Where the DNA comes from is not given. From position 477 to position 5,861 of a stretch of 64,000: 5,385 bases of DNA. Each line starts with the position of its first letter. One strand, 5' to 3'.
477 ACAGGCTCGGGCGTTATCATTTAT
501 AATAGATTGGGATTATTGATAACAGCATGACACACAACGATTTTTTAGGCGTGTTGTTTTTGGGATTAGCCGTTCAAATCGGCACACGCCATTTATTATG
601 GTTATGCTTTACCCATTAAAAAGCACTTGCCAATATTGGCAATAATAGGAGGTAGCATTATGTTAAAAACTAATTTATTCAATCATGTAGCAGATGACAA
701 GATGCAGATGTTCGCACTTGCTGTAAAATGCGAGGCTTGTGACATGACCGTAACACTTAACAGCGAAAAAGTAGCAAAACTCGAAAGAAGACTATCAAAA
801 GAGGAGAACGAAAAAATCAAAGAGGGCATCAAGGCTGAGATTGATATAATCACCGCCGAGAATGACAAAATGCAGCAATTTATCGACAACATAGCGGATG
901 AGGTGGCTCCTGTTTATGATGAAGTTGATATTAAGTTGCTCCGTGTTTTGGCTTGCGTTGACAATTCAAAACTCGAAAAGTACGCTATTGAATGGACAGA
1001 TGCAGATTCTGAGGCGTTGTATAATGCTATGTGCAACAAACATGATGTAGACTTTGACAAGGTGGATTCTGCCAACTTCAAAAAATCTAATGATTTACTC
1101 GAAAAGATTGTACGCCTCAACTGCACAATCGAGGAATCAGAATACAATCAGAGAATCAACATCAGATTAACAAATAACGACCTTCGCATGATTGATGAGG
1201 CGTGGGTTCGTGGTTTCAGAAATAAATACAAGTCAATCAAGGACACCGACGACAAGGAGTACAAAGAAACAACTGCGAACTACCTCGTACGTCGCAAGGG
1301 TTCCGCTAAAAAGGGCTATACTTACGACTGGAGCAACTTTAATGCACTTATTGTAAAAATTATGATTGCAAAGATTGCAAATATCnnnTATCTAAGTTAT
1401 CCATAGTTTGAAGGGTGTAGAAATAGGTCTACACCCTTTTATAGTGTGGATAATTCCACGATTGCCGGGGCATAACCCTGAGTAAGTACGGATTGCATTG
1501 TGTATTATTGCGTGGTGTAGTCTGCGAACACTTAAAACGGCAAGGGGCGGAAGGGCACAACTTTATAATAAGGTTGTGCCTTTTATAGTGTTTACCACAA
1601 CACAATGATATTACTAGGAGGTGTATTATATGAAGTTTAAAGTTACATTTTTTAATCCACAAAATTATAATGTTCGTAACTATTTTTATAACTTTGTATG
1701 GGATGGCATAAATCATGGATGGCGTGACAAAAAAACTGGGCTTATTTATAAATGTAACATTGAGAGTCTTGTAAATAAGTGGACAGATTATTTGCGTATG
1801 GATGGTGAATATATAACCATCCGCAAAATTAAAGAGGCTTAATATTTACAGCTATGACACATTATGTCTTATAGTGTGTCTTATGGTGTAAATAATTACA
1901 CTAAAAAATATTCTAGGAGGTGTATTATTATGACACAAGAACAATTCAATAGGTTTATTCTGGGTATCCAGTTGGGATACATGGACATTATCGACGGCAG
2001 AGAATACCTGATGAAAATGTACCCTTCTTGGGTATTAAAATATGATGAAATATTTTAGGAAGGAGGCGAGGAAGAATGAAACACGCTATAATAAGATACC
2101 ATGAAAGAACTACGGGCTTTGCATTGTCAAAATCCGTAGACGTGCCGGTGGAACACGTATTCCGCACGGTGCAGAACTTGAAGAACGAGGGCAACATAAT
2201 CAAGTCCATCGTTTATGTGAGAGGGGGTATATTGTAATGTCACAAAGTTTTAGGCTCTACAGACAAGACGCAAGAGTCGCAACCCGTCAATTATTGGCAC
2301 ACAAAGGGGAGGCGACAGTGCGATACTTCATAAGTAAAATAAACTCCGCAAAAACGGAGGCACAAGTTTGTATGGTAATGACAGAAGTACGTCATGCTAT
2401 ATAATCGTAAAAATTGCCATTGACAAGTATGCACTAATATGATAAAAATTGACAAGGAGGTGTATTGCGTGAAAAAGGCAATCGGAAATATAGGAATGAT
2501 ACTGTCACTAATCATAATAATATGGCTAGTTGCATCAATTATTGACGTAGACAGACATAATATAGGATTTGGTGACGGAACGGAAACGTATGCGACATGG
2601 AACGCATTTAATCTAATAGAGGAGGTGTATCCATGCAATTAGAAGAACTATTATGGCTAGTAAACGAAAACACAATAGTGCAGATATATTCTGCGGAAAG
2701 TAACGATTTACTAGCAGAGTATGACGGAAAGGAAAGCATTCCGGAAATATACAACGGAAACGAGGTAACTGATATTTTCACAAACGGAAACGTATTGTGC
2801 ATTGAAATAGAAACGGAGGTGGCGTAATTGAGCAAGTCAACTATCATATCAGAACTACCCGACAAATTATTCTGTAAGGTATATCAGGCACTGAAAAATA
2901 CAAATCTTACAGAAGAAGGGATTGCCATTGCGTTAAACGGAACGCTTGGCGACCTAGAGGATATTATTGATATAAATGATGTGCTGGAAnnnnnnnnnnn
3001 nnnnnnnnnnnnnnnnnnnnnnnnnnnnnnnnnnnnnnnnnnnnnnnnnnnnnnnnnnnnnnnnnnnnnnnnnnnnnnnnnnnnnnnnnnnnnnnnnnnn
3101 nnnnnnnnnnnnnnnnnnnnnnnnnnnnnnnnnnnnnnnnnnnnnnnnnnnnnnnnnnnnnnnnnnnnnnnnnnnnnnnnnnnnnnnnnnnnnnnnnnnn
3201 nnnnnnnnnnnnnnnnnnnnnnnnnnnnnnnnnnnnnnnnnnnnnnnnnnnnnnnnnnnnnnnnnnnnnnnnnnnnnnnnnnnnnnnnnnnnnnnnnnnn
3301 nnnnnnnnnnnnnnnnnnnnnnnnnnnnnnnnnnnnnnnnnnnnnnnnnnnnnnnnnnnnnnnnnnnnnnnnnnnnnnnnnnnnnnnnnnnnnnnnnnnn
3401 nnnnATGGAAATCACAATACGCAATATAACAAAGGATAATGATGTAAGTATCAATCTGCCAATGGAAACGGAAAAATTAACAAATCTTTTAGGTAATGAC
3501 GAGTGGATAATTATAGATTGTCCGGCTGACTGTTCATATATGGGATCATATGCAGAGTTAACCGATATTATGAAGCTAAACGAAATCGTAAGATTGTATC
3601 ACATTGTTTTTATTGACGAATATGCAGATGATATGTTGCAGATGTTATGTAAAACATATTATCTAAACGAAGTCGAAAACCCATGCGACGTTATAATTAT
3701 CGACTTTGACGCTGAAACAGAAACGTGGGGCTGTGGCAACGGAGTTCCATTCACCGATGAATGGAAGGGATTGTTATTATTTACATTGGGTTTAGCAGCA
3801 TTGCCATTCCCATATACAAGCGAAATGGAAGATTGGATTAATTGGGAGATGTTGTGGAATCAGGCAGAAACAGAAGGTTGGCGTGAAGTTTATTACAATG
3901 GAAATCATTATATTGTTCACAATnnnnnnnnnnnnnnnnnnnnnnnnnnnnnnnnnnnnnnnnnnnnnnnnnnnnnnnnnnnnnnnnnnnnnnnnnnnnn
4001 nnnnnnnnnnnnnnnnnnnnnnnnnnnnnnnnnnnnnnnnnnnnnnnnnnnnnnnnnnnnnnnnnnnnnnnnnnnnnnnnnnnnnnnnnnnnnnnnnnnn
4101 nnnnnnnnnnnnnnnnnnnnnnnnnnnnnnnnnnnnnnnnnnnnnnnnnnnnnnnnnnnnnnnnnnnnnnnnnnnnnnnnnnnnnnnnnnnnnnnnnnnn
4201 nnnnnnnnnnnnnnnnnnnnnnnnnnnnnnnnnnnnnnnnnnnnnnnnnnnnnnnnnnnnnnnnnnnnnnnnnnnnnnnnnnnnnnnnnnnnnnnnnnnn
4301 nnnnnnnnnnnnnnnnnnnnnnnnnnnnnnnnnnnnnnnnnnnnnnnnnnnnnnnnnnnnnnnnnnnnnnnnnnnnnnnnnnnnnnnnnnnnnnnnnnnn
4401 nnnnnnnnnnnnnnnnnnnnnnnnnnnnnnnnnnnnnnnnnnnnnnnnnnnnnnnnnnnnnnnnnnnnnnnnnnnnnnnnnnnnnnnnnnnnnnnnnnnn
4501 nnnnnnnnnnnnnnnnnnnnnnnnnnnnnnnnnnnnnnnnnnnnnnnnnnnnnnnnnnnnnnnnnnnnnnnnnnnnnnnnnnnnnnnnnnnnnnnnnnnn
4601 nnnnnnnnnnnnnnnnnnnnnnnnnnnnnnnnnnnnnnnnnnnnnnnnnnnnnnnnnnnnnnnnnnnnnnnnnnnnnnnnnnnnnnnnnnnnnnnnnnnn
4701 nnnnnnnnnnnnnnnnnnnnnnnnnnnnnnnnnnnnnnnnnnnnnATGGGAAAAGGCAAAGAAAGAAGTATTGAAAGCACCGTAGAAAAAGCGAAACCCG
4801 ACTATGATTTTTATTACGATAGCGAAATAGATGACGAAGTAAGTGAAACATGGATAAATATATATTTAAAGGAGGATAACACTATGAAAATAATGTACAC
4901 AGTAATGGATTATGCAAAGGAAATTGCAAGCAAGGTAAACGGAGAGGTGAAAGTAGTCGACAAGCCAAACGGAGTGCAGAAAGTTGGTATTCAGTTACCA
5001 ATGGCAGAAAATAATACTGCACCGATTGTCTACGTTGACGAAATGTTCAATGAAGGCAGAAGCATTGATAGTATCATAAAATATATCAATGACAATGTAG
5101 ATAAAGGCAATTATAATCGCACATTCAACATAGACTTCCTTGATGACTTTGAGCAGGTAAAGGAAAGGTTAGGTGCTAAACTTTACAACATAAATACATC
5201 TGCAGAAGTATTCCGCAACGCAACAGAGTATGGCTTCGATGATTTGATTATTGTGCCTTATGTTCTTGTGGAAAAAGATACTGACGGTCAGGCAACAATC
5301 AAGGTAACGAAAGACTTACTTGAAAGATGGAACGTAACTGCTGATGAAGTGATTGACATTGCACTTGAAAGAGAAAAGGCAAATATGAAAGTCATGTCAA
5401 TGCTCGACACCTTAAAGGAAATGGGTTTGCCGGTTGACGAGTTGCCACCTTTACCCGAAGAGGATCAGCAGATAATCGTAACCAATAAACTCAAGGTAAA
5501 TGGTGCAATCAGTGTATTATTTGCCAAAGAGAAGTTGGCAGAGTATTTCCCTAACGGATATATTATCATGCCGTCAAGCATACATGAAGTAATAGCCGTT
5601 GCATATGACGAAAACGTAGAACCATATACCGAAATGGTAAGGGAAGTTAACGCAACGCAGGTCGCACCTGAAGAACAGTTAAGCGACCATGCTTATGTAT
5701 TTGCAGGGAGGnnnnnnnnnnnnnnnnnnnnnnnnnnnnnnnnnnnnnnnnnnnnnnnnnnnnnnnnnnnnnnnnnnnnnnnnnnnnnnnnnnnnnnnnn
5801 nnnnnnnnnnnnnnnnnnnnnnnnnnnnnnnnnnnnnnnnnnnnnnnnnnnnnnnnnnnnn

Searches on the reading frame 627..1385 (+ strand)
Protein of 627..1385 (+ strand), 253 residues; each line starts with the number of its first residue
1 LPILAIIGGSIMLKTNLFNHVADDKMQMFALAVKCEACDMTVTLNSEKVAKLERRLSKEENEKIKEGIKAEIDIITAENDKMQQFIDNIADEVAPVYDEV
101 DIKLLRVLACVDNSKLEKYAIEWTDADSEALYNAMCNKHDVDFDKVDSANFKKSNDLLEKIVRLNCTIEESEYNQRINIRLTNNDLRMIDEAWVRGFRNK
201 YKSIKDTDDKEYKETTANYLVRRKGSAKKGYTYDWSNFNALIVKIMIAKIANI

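Call 47: search_protein_families(library=pfam, alignment_id=A2, max_evalue=0.001)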
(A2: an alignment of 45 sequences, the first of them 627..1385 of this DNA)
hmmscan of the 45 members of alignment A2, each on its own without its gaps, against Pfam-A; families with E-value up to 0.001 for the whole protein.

A. member 1, window:627-1385:+ (253 aa): 0 families

B. families by the number of members that match (of 45 scanned): 14 families
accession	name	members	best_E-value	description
PF18941.5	DUF5688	1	5.6e-52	Family of unknown function (DUF5688)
PF00436.31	SSB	1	7.1e-31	Single-strand binding protein family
PF00589.27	Phage_integrase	1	7.7e-25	Phage integrase family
PF24692.1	DUF7659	1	1.2e-24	Family of unknown function (DUF7659)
PF14190.11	DUF4313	1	2.1e-18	Domain of unknown function (DUF4313)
PF22822.1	MrpR_N_CB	1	1.8e-13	MrpR, N-terminal core-binding domain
PF14354.12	Lar_restr_allev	1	3.5e-10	Restriction alleviation protein Lar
PF13443.12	HTH_26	1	2.9e-06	Cro/C1-type HTH DNA-binding domain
PF01381.28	HTH_3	1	7.3e-06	Helix-turn-helix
PF13495.12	Phage_int_SAM_4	1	1.4e-05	Phage integrase, N-terminal SAM-like domain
PF19776.5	DUF6262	1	0.00013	Family of unknown function (DUF6262)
PF20092.4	DUF6483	1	0.00016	Family of unknown function (DUF6483)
PF12844.13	HTH_19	1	0.00017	Helix-turn-helix domain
PF08286.16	Spc24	1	0.00024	Spc24 subunit of Ndc80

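Call 64: find_encoding_contigs(protein=window:627-1385:+, flank=10000, max_places=1)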
Protein window:627-1385:+ (253 aa): no gene with exactly this product is on record in the collection.

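Call 67: search_protein_families(library=pfam, proteins=[window:627-1385:+], max_evalue=0.001)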
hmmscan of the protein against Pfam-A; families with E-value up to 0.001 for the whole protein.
window:627-1385:+ (253 aa): 0 families

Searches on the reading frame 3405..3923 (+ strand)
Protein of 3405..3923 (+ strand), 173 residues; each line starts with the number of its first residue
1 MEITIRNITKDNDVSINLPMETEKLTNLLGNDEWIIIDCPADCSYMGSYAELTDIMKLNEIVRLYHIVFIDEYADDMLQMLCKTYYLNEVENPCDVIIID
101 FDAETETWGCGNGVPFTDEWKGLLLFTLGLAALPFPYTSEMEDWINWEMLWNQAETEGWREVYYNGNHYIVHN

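Call 67: search_protein_families(library=pfam, proteins=[window:3405-3923:+], max_evalue=0.001)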
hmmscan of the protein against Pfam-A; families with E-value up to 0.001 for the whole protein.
window:3405-3923:+ (173 aa): 0 families

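Call 69: find_encoding_contigs(protein=window:3405-3923:+, flank=10000, max_places=3)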
Protein window:3405-3923:+ (173 aa): 10 contigs read that carry it; 3 places shown.
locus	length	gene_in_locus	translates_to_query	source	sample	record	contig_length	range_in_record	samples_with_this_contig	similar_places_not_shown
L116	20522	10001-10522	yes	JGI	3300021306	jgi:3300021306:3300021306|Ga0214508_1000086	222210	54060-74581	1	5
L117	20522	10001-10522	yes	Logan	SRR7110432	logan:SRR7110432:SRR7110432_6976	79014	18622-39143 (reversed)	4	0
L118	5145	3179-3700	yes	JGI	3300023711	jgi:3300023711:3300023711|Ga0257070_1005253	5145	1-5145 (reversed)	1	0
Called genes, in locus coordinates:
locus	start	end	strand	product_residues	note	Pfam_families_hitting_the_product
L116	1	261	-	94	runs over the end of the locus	PF00216:Bac_DNA_binding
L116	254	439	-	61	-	-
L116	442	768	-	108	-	-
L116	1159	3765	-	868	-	-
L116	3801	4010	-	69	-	-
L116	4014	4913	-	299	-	-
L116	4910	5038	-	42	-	-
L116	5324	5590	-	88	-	-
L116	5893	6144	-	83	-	-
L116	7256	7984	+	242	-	-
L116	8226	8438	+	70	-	-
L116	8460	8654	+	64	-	-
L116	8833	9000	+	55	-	-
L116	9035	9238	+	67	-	-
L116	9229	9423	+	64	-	-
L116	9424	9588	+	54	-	-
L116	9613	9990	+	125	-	-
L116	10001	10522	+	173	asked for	-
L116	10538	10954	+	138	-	-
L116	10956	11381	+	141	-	PF24692:DUF7659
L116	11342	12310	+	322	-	PF18941:DUF5688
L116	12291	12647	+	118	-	-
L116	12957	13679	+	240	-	-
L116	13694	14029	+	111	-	-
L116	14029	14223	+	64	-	-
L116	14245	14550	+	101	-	-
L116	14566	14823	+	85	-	-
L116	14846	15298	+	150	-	-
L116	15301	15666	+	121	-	-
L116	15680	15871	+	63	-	-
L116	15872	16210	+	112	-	-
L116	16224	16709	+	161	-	-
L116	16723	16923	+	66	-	-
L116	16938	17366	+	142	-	-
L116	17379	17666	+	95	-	-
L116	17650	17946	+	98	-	-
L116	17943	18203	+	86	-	-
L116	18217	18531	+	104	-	PF14190:DUF4313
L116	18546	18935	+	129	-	-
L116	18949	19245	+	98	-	-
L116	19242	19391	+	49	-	-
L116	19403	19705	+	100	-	PF14354:Lar_restr_allev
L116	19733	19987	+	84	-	-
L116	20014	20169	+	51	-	-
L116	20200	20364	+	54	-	-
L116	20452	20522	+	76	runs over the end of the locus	-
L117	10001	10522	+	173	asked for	-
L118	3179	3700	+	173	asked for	-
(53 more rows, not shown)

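Call 70: search_protein_families(library=phrogs, proteins=[L116:1162-3765:-, L116:4017-4913:-, L116:445-768:-, L116:7256-7981:+], max_evalue=0.001)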
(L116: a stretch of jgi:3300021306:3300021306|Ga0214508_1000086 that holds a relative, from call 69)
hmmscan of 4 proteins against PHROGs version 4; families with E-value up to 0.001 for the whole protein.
L116:1162-3765:- (868 aa): 2 families
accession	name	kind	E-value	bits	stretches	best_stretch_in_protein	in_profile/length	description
phrog_8308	-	unknown function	9.4e-96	323.1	1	63-864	54-809/847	-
phrog_25339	-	unknown function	6.3e-14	52.5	1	96-577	66-556/558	-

L116:4017-4913:- (299 aa): 1 family
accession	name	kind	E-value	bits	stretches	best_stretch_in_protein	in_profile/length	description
phrog_9501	-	unknown function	2e-19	70.8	1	56-273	43-255/267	-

L116:445-768:- (108 aa): 0 families

L116:7256-7981:+ (242 aa): 0 families

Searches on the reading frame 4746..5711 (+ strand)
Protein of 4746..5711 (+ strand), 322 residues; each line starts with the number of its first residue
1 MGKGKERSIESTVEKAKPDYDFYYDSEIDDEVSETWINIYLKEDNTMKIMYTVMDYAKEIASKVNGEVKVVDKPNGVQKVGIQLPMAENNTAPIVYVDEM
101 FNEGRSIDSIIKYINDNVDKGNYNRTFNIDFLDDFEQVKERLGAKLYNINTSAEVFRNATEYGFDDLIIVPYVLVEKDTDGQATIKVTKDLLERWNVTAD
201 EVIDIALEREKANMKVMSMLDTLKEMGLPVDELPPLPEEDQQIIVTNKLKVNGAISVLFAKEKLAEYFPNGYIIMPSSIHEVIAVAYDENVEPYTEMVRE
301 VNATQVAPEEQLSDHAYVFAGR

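Call 67: search_protein_families(library=pfam, proteins=[window:4746-5711:+], max_evalue=0.001)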
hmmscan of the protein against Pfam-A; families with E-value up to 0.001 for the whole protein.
window:4746-5711:+ (322 aa): 1 family
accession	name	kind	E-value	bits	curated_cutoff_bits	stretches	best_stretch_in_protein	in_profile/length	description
PF18941.5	DUF5688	-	5.6e-52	177.5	34.5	1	58-319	14-288/290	Family of unknown function (DUF5688)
